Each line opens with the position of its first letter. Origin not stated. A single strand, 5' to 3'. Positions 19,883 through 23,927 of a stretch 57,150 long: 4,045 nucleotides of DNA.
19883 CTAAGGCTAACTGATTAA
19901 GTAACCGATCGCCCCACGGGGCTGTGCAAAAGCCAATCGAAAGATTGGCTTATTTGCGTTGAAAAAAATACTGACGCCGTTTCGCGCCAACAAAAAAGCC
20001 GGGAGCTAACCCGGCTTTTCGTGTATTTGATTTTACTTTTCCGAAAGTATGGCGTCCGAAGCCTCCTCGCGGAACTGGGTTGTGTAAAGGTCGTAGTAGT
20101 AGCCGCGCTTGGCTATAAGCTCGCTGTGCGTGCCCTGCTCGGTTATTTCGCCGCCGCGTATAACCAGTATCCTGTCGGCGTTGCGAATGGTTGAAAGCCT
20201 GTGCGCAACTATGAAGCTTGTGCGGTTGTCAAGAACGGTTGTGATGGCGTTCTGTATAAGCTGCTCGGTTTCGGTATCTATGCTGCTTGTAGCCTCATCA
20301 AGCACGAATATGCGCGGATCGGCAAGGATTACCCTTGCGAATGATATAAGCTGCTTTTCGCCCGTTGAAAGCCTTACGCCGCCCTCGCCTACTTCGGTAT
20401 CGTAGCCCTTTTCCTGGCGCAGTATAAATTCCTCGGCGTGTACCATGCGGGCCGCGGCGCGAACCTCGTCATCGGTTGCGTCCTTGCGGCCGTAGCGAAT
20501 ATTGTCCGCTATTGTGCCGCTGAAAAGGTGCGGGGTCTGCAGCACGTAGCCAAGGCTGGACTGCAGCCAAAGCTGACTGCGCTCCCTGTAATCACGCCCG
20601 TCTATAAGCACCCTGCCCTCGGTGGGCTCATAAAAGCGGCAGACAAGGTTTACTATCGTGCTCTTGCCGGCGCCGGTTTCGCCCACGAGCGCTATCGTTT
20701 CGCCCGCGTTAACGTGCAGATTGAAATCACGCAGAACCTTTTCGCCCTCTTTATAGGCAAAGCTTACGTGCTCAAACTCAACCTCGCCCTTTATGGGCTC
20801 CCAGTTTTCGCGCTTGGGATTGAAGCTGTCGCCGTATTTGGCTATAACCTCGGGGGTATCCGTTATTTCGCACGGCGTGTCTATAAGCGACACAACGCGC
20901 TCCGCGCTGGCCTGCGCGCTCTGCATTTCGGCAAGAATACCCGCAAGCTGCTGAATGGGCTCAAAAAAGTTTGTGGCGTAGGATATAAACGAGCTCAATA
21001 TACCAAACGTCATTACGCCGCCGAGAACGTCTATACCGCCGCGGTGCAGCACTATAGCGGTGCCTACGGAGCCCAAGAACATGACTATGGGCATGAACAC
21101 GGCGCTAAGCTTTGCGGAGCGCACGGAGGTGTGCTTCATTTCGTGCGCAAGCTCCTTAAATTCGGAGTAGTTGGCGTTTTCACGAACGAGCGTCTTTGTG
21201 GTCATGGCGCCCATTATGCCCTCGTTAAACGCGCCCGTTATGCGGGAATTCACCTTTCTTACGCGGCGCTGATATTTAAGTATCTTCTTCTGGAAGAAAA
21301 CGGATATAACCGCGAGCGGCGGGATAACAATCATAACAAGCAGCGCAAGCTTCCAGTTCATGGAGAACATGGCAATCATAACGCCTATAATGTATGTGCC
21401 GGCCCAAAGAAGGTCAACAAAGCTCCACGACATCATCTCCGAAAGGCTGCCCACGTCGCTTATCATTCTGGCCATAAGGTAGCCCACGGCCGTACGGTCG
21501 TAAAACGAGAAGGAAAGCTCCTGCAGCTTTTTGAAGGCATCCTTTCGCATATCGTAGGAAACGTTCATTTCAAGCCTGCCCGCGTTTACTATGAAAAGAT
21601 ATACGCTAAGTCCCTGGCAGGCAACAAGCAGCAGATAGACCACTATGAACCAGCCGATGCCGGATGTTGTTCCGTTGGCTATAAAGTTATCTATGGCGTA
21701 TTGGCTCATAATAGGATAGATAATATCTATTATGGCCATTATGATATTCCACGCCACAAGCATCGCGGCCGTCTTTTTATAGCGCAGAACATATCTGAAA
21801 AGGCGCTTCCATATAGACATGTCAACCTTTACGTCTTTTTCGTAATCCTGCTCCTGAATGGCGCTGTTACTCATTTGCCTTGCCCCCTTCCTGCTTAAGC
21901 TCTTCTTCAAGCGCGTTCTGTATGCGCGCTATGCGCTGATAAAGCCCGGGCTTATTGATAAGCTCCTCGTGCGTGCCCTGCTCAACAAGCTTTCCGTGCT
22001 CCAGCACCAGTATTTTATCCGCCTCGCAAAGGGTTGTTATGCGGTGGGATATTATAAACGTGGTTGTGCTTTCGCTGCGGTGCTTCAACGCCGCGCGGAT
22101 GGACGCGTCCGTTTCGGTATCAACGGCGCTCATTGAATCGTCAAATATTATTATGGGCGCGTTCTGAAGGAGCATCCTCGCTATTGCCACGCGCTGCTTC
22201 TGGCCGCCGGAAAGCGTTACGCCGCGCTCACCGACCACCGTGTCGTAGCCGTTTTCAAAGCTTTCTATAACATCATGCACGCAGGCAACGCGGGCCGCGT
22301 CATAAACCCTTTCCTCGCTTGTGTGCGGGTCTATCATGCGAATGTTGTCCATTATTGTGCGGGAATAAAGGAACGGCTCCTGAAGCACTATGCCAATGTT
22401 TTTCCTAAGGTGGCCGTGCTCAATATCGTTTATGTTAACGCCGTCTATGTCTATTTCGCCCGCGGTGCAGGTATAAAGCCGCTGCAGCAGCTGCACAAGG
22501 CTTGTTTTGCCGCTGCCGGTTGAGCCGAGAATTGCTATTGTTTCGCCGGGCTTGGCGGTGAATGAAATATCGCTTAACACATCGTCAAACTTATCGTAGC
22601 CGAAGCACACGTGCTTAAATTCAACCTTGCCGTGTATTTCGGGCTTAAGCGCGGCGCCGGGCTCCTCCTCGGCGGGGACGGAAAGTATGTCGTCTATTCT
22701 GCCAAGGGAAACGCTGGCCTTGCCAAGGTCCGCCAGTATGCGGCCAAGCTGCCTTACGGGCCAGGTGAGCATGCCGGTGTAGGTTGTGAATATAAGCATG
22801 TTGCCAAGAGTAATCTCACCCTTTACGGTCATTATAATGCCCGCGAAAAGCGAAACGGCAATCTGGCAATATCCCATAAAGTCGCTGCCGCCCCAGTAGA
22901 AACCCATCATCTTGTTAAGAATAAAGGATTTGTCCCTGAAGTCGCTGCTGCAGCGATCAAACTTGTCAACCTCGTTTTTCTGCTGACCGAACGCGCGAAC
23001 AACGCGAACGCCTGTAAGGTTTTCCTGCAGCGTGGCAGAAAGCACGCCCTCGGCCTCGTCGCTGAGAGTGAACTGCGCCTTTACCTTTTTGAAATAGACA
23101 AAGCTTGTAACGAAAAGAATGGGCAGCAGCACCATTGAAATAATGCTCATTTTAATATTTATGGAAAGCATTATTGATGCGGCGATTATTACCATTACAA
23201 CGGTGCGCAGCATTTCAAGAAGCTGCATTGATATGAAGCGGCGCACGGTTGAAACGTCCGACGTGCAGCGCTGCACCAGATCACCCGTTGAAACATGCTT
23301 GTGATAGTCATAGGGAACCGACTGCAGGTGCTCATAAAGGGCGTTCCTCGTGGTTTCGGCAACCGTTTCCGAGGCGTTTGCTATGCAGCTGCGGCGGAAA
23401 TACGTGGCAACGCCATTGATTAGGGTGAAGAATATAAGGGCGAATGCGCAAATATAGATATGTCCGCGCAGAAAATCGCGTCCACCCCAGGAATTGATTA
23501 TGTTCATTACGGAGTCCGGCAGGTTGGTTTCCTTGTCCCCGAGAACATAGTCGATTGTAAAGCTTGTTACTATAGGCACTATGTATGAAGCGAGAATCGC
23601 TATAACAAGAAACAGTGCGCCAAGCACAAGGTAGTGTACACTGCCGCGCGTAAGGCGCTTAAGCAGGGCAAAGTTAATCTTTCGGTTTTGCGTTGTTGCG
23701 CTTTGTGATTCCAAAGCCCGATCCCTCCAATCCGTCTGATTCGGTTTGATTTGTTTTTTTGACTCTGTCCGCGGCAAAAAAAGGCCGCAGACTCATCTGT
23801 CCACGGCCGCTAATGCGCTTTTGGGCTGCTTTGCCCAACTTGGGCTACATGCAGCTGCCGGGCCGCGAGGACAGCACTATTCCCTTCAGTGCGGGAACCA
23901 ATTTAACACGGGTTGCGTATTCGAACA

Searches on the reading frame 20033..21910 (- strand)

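Call 72: search_protein_families(library=pfam, proteins=[window:20033-21910:-], max_evalue=0.00001)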
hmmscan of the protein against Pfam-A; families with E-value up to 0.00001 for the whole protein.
window:20033-21910:- (625 aa): 2 families
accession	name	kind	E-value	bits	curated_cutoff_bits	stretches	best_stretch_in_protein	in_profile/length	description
PF00664.28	ABC_membrane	-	1.5e-43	149.9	28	1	55-318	8-273/274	ABC transporter transmembrane region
PF00005.33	ABC_tran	-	1.1e-29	104.2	25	1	393-542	1-137/137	ABC transporter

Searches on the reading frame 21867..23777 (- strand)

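Call 72: search_protein_families(library=pfam, proteins=[window:21867-23777:-], max_evalue=0.00001)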
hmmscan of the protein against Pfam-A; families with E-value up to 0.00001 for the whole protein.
window:21867-23777:- (636 aa): 3 families
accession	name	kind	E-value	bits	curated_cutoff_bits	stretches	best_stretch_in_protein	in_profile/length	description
PF00664.28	ABC_membrane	-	2.1e-47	162.5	28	1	51-341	2-274/274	ABC transporter transmembrane region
PF00005.33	ABC_tran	-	1e-31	110.8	25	1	401-548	1-135/137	ABC transporter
PF02463.25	SMC_N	-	1.1e-08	35.3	40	1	441-592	110-211/220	RecF/RecN/SMC N terminal domain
